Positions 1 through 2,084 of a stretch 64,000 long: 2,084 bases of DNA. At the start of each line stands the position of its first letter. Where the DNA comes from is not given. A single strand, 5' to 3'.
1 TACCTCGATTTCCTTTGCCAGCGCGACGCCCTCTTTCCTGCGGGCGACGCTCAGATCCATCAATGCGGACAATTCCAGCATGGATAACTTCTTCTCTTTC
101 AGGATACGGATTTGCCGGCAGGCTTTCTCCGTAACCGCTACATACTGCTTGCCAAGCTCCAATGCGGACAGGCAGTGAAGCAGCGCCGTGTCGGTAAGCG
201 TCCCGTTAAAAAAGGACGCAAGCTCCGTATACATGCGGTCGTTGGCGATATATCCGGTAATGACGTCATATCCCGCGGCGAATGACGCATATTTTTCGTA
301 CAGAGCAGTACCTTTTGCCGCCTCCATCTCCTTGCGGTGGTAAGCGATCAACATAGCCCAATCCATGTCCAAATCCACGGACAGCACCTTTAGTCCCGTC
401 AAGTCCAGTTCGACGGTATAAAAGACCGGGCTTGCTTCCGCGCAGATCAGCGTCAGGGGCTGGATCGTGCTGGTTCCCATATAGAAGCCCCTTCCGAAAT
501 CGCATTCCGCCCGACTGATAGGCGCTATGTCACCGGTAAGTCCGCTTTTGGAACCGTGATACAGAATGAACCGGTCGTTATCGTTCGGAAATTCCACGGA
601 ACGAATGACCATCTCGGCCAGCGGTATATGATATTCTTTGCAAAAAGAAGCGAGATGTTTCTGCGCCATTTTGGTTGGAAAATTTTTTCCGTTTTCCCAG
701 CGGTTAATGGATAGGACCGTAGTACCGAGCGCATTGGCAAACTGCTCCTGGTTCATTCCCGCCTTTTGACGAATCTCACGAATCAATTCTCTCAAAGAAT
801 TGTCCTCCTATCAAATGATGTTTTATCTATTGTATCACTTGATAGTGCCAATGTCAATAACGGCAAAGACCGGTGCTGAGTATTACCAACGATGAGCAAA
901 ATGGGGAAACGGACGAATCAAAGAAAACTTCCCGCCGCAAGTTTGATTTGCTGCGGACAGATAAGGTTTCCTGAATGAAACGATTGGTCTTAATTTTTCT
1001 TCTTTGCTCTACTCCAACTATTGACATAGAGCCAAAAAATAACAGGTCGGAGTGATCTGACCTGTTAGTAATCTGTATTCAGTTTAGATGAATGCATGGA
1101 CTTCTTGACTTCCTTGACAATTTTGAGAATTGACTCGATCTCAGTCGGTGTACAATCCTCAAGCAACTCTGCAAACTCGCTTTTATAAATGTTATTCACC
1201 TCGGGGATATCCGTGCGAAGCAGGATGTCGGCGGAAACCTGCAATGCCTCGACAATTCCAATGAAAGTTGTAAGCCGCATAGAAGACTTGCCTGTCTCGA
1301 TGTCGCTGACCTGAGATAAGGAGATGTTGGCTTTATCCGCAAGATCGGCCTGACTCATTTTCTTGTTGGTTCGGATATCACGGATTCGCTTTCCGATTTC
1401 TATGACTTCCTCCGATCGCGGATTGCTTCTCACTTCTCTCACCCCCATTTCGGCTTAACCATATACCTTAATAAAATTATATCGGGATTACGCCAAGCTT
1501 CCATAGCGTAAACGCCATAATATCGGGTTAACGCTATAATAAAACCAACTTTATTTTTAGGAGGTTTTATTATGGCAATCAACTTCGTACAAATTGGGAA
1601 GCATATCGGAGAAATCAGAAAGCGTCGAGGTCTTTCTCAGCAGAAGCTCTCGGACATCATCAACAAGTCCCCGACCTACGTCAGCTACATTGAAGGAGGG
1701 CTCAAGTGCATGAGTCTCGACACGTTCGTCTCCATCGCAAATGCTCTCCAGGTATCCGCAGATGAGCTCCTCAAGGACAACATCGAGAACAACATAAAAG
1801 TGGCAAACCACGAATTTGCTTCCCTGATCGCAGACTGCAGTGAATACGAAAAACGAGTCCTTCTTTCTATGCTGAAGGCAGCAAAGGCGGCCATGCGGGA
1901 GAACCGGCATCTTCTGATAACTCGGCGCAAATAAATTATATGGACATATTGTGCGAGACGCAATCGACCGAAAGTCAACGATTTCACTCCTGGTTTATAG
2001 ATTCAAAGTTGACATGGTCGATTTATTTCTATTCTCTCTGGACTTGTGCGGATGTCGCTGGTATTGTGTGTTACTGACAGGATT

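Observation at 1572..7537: Three different metallophosphoesterases, each downstream of an antitoxin-like or regulator gene, in one 9-gene operon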

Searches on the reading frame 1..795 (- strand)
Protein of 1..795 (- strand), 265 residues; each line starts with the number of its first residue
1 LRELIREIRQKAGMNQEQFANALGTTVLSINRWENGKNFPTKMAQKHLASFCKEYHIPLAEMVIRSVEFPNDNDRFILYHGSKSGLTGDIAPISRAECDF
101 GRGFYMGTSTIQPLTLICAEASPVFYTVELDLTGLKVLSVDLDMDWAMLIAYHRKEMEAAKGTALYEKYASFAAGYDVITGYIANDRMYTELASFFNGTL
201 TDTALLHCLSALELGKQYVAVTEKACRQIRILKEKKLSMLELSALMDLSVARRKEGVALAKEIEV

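Call 72: search_protein_families(library=phrogs, proteins=[window:1-795:-], max_evalue=0.001)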
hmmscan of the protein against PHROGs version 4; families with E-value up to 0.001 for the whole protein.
window:1-795:- (265 aa): 10 families
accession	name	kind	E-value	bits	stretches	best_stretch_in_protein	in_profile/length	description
phrog_2104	-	unknown function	3.2e-10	41.1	1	3-49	42-88/103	-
phrog_8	-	transcription regulation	4.1e-09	37.3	1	3-53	79-126/346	transcriptional regulator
phrog_4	-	transcription regulation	2.4e-06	27.8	1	3-61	139-190/400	transcriptional repressor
phrog_3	-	transcription regulation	3.6e-06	28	1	1-61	89-144/430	transcriptional repressor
phrog_2439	-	transcription regulation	8.8e-06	25.8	1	3-50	10-57/367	transcriptional regulator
phrog_1373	-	transcription regulation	2.8e-05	25.1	1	1-40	64-103/166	transcriptional regulator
phrog_2328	-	transcription regulation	0.00011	23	1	6-49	21-64/128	transcriptional repressor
phrog_38149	-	unknown function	0.00034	21.6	1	5-42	13-50/190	-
phrog_7950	-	transcription regulation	0.00034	21.6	1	5-36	12-43/68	transcriptional repressor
phrog_5119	-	unknown function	0.0009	20.1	0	4-55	57-108/152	-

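Call 95: search_protein_families(library=pfam, proteins=[window:1-795:-], max_evalue=0.001)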
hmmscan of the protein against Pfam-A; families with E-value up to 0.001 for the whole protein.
window:1-795:- (265 aa): 5 families
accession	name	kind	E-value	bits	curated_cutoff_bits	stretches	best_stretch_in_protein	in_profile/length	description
PF13151.12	DUF3990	-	9.7e-28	97.2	32.2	1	77-230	2-151/152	Protein of unknown function (DUF3990)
PF01381.28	HTH_3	-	1.3e-10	41.6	23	1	5-38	1-34/55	Helix-turn-helix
PF12844.13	HTH_19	-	1.1e-06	28.8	30.2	1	3-48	2-47/64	Helix-turn-helix domain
PF13560.12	HTH_31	-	2.3e-06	28.2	27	1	3-52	4-54/64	Helix-turn-helix domain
PF13443.12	HTH_26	-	0.00023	21.8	22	0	5-63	2-58/63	Cro/C1-type HTH DNA-binding domain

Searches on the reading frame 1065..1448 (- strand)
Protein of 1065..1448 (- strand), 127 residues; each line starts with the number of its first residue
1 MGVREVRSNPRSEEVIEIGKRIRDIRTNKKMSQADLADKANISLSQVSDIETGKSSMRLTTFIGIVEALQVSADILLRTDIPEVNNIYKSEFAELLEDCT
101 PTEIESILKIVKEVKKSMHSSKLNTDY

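Call 8: search_protein_families(library=pfam, proteins=[window:1065-1448:-], max_evalue=0.01)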
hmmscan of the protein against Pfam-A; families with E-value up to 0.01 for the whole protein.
window:1065-1448:- (127 aa): 6 families
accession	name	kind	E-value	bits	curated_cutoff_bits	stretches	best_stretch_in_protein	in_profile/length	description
PF01381.28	HTH_3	-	5.5e-13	49.2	23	1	22-76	1-55/55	Helix-turn-helix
PF13560.12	HTH_31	-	1.3e-08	35.5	27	1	17-74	1-59/64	Helix-turn-helix domain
PF12844.13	HTH_19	-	2.4e-07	31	30.2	1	19-78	1-60/64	Helix-turn-helix domain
PF13443.12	HTH_26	-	2.2e-06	28.3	22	1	21-72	1-53/63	Cro/C1-type HTH DNA-binding domain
PF13744.12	HTH_37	-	0.00042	20.5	27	1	17-67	18-69/80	Helix-turn-helix domain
PF13413.12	HTH_25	-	0.0014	18.9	24.6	1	22-55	2-35/62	Helix-turn-helix domain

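Call 98: find_encoding_contigs(protein=window:1065-1433:-, flank=10000, max_places=8)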
Protein window:1065-1433:- (122 aa): 9 contigs read that carry it; 5 places shown.
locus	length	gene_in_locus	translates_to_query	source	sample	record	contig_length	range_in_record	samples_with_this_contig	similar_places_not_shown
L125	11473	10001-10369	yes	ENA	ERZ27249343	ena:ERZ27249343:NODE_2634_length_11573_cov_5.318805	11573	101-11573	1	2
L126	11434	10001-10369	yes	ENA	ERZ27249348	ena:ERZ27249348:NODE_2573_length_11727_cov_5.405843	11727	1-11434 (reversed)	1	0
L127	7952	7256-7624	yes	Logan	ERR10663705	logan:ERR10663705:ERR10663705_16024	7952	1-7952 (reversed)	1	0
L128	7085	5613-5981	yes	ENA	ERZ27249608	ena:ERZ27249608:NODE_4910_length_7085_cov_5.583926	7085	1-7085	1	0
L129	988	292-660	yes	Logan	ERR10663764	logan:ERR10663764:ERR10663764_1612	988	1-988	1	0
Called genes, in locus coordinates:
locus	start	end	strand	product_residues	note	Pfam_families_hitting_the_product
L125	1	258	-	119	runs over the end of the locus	?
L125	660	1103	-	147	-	-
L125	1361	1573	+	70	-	-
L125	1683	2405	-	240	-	-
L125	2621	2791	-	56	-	-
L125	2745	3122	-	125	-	-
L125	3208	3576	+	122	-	PF12844:HTH_19 (weak), PF01381:HTH_3 (weak)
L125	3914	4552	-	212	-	-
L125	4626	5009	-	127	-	-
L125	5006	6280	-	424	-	-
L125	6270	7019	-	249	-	PF00149:Metallophos, PF12850:Metallophos_2 (weak)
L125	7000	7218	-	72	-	PF04221:RelB (weak)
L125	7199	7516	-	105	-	-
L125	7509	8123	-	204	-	PF00149:Metallophos (weak), PF12850:Metallophos_2 (weak)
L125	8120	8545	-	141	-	-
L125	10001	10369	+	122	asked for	PF13560:HTH_31, PF12844:HTH_19 (weak), PF13443:HTH_26 (weak), PF01381:HTH_3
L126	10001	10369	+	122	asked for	PF13560:HTH_31, PF12844:HTH_19 (weak), PF13443:HTH_26 (weak), PF01381:HTH_3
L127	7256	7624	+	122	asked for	PF13560:HTH_31, PF12844:HTH_19 (weak), PF13443:HTH_26 (weak), PF01381:HTH_3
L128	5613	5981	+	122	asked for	PF13560:HTH_31, PF12844:HTH_19 (weak), PF13443:HTH_26 (weak), PF01381:HTH_3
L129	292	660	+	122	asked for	PF13560:HTH_31, PF12844:HTH_19 (weak), PF13443:HTH_26 (weak), PF01381:HTH_3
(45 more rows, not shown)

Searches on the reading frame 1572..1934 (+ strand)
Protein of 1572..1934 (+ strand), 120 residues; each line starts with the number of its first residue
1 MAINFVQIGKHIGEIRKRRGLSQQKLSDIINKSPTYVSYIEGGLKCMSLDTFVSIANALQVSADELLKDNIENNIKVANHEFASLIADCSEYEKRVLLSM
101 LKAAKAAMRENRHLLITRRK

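Call 3: search_protein_families(library=pfam, proteins=[window:1572-1934:+], max_evalue=0.1)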
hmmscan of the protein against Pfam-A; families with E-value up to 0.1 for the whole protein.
window:1572-1934:+ (120 aa): 8 families
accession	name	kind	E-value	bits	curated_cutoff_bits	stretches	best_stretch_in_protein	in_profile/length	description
PF01381.28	HTH_3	-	5.8e-12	45.9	23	1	13-66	2-55/55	Helix-turn-helix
PF13560.12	HTH_31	-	2.1e-07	31.6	27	1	8-66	2-61/64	Helix-turn-helix domain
PF12844.13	HTH_19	-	2.2e-07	31.1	30.2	1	9-68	1-60/64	Helix-turn-helix domain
PF13443.12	HTH_26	-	0.0036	18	22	1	12-69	2-60/63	Cro/C1-type HTH DNA-binding domain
PF20331.3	DUF6626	-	0.02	15.8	27.3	1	30-91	25-85/96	Family of unknown function (DUF6626)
PF13744.12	HTH_37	-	0.029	14.6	27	1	7-59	18-71/80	Helix-turn-helix domain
PF01476.26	LysM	-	0.061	13.7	20.9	0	50-75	7-29/43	LysM domain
PF13412.12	HTH_24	-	0.076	13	21.9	0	14-39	11-36/48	Winged helix-turn-helix DNA-binding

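Call 4: search_protein_families(library=phrogs, proteins=[window:1572-1934:+], max_evalue=0.01)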
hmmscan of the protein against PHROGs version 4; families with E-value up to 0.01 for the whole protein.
window:1572-1934:+ (120 aa): 13 families
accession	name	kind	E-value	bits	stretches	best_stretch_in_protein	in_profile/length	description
phrog_8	-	transcription regulation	3.3e-13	50.8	1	8-97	77-155/346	transcriptional regulator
phrog_3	-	transcription regulation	3e-10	41.4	1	7-80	88-159/430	transcriptional repressor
phrog_5823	-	transcription regulation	1.1e-08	35.7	1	7-70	6-70/404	transcriptional regulator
phrog_1373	-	transcription regulation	2.2e-08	35.3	1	8-71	64-127/166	transcriptional regulator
phrog_2439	-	transcription regulation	4.2e-08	33.4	1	6-87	6-85/367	transcriptional regulator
phrog_4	-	transcription regulation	5.7e-08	33.1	1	8-77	137-202/400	transcriptional repressor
phrog_2967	-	transcription regulation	0.00017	22.2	1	5-72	8-75/225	transcriptional regulator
phrog_7241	-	transcription regulation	0.00018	22.5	1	15-67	69-121/122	transcriptional regulator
phrog_7396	-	unknown function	0.00023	21.9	1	6-96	14-111/227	-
phrog_2104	-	unknown function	0.00076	20.7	1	11-43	43-75/103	-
phrog_147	-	transcription regulation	0.0022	19.4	1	7-57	4-55/100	transcriptional regulator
phrog_32768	-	unknown function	0.0037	17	1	3-79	5-82/446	-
phrog_1124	-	transcription regulation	0.0081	16.7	0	6-59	7-59/177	transcriptional regulator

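Call 15: search_protein_families(library=padloc, proteins=[window:1572-1934:+], max_evalue=0.01)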
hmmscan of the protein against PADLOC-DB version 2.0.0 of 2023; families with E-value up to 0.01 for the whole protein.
window:1572-1934:+ (120 aa): 20 families
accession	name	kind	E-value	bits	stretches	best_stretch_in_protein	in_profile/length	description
PDLC02926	HTH_VI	-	3e-11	41.4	1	8-82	2-76/92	-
PDLC03665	Control_protein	-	1.4e-10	39.3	1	6-70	7-72/77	control protein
PDLC04775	PDC-M69A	-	1.6e-10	39.5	1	1-102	1-98/113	-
PDLC04142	capH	-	6.9e-10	37.9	1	9-103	8-97/103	capH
PDLC03536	REase_II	-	1.6e-08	32.5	1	9-73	12-76/237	Type II restriction enzyme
PDLC03666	Control_protein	-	2e-08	32.5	1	7-67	6-66/77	control protein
PDLC03951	RmrA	-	5.8e-07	26.8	1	10-88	11-87/400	-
PDLC03664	Control_protein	-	2.2e-06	26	1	4-66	10-72/74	control protein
PDLC03948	RmrA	-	1.5e-05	22.1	1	10-85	11-86/397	-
PDLC03954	RmrA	-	1.7e-05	21.9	1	9-77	12-80/380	-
PDLC04762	PDC-M64C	-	2e-05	22.6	1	7-74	27-94/97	-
PDLC04758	PDC-M64B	-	6.7e-05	21.3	1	6-93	29-113/123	-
PDLC03671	Control_protein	-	0.00022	19.4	1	15-68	22-75/84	control protein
PDLC03956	RmrA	-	0.00035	17.7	1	9-94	10-96/399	-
PDLC04760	PDC-M64C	-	0.00039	18.7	1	6-61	25-80/93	-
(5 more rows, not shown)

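Call 16: search_protein_families(library=ncbifam, proteins=[window:1572-1934:+], max_evalue=0.01)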
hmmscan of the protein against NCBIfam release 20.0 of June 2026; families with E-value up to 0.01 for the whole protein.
window:1572-1934:+ (120 aa): 11 families
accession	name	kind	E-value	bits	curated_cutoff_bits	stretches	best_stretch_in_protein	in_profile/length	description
NF041951.1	phage_RstR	subfamily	3e-12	46.8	80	1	7-104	2-99/108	RstR family transcriptional repressor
NF047948.1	male_kill_WMK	equivalog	1.8e-09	37.5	300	1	6-101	161-254/300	WO male-killing family protein Wmk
NF006015.0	PRK08154.1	subfamily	3.6e-09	36.2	204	1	6-113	29-139/314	anaerobic benzoate catabolism transcriptional regulator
TIGR03070.1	couple_hipB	subfamily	5.2e-08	32.7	71.65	1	7-59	2-54/58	type II toxin-antitoxin system Y4mF family antitoxin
NF046032.1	TransRegSlrRBacil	equivalog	9.5e-06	25.8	250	1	8-107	2-105/149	HTH-type transcriptional regulator SlrR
NF038139.1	Reg_Aceta_RamB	equivalog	0.0002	20.1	700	1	8-67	3-62/465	acetate metabolism transcriptional regulator RamB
NF041677.1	trans_regClgR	equivalog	0.00054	20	170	1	8-74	9-75/113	transcriptional regulator ClgR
NF007408.0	PRK09943.1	equivalog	0.0011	18.6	211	1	6-73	6-73/185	HTH-type transcriptional regulator PuuR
NF007257.0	PRK09706.1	subfamily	0.0025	17.6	101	1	7-70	5-68/135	transcriptional repressor DicA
NF038310.1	lysogeny_AimR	equivalog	0.004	16.2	70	1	13-81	2-69/365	AimR family lysis-lysogeny pheromone receptor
NF010465.0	PRK13890.1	equivalog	0.0074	16.4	96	1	15-68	13-66/121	conjugal transfer protein TrbA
